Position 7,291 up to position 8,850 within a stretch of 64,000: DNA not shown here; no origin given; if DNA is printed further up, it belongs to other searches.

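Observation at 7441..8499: Isoleucyl-tRNA synthetase fused to HhH motifs, two zinc ribbons and a DUF835-like domain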

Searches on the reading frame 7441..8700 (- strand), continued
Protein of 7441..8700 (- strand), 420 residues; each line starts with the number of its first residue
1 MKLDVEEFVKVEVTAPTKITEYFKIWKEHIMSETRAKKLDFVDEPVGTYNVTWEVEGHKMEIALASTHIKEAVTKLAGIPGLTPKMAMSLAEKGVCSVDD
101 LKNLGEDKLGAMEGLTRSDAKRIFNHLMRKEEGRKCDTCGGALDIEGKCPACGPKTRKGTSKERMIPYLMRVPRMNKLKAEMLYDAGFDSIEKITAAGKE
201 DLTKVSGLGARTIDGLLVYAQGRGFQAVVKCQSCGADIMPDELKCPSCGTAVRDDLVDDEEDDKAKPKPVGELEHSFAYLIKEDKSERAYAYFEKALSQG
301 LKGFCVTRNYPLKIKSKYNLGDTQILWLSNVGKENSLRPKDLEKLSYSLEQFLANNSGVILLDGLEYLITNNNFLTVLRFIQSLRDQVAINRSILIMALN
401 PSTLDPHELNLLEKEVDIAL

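Call 38: find_encoding_contigs(protein=P0115, flank=6000, max_places=3)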
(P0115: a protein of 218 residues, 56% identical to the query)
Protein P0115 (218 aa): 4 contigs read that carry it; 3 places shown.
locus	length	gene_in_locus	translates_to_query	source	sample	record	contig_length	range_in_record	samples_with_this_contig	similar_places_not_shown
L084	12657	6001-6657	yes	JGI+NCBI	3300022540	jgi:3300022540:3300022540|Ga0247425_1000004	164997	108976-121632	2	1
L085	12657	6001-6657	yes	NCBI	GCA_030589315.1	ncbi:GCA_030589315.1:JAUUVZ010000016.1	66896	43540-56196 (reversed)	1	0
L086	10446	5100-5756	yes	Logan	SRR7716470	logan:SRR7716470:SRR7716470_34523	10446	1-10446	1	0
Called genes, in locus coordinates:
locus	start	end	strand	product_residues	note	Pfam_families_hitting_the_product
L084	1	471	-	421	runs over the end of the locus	PF01964:ThiC_Rad_SAM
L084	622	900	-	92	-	-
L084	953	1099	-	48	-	-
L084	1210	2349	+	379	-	PF01979:Amidohydro_1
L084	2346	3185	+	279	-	PF00571:CBS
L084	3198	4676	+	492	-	PF00587:tRNA-synt_2b, PF03129:HGTP_anticodon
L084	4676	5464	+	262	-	PF00733:Asn_synthase, PF24167:DUF7411 (weak), PF00733:Asn_synthase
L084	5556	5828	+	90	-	PF07719:TPR_2 (faint)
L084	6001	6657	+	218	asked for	PF05763:DUF835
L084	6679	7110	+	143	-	-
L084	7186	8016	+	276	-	PF00025:Arf (weak), PF00071:Ras, PF08477:Roc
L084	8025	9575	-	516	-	PF23613:ELP3_N, PF04055:Radical_SAM, PF16199:Radical_SAM_C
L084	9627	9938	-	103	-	-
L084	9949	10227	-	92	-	-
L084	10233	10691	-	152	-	-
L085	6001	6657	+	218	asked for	PF05763:DUF835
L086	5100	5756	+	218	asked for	PF05763:DUF835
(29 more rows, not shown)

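Call 46: search_protein_families(library=pfam, proteins=[P0087], max_evalue=0.00001)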
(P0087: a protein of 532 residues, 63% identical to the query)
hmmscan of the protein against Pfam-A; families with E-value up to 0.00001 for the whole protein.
P0087 (532 aa): 3 families
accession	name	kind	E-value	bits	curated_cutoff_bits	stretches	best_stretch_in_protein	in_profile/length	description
PF05763.18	DUF835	-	2e-35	122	33.1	1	396-526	4-135/136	Protein of unknown function (DUF835)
PF14520.12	HHH_5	-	1.9e-09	38.3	27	1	169-206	15-52/57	Helix-hairpin-helix domain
PF12826.13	HHH_2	-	2.2e-06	28.1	27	1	167-207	14-53/64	Helix-hairpin-helix motif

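Call 55: find_encoding_contigs(protein=P0112, flank=5000, max_places=3)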
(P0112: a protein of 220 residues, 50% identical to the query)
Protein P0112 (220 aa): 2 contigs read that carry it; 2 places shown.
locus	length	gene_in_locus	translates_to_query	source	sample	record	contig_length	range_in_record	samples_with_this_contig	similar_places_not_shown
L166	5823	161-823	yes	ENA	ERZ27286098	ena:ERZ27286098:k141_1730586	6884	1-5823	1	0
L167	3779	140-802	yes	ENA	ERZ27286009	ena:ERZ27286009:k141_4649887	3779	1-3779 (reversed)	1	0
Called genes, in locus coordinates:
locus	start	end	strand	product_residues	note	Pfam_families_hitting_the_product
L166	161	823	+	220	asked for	PF05763:DUF835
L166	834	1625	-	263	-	PF01989:AcnX_swivel_put, PF00293:NUDIX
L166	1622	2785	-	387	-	PF04412:AcnX, PF28403:AcnX_2nd, PF28406:AcnX_3rd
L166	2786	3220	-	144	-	PF01877:RNA_binding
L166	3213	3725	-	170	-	PF13207:AAA_17, PF13238:AAA_18 (weak)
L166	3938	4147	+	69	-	-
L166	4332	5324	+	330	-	PF01680:SOR_SNZ, PF05690:ThiG (faint)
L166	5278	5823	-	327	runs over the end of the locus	PF17835:NOG1_N, PF01926:MMR_HSR1, PF02421:FeoB_N (weak), PF06858:NOG1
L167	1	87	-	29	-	?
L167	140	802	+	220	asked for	PF05763:DUF835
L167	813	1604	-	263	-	PF01989:AcnX_swivel_put, PF00293:NUDIX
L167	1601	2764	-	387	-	PF04412:AcnX, PF28403:AcnX_2nd, PF28406:AcnX_3rd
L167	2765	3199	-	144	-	PF01877:RNA_binding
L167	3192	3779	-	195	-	?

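Call 56: find_encoding_contigs(protein=P0107, flank=5000, max_places=3)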
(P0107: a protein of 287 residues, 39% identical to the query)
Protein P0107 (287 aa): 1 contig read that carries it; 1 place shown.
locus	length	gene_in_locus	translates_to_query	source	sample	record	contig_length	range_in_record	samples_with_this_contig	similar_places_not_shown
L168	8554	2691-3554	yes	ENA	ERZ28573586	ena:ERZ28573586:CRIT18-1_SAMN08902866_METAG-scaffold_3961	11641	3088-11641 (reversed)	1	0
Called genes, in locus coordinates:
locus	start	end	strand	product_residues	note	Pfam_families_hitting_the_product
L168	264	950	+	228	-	-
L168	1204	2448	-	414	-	-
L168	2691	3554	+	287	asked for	PF17032:Zn_ribbon_15 (faint), PF12773:DZR, PF13240:Zn_Ribbon_1 (weak), PF13248:Zn_ribbon_3 (faint), PF12773:DZR (weak), PF05763:DUF835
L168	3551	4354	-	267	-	PF01989:AcnX_swivel_put, PF00293:NUDIX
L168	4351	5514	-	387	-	PF04412:AcnX, PF28403:AcnX_2nd, PF28406:AcnX_3rd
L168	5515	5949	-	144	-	PF01877:RNA_binding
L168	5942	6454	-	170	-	PF13207:AAA_17, PF13238:AAA_18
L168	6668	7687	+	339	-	PF05690:ThiG (faint), PF01680:SOR_SNZ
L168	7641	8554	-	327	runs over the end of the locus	PF17835:NOG1_N, PF01926:MMR_HSR1, PF02421:FeoB_N, PF06858:NOG1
